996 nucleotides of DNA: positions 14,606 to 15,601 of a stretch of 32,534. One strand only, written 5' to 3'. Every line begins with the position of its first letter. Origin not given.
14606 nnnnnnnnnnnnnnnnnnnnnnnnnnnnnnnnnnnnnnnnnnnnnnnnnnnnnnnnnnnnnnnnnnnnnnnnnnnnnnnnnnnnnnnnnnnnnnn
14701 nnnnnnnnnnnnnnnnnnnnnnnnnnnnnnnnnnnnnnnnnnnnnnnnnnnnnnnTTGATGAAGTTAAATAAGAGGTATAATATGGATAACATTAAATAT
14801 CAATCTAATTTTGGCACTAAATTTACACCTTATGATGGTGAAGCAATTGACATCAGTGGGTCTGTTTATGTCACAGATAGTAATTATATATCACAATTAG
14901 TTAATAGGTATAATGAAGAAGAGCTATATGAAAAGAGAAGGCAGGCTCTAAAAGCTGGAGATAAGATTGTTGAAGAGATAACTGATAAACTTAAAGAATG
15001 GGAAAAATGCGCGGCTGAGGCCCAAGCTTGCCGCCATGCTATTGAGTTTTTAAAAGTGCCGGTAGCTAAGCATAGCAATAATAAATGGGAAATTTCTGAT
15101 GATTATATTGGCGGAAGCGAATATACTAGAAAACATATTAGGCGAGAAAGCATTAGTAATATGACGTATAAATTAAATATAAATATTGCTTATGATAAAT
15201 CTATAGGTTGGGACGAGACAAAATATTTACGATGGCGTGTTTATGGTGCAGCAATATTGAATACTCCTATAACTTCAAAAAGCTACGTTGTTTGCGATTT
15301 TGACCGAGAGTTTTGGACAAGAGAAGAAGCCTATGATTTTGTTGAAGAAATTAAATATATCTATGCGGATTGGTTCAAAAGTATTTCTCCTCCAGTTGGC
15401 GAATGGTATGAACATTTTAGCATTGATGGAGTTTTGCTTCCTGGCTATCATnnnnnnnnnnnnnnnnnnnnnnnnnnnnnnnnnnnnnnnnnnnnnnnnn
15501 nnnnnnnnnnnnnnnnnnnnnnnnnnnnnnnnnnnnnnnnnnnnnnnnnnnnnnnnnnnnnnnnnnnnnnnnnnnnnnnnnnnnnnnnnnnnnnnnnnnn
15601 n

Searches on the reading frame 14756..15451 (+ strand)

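Call 10: search_protein_families(library=pfam, max_evalue=0.01, proteins=[window:14756-15451:+])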
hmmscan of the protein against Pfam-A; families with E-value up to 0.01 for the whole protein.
seq(232 aa): 1 family
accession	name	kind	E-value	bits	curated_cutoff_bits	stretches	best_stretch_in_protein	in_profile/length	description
PF18852.6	LPD34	-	6.6e-29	101.5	27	1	27-231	13-209/213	Large polyvalent protein associated domain 34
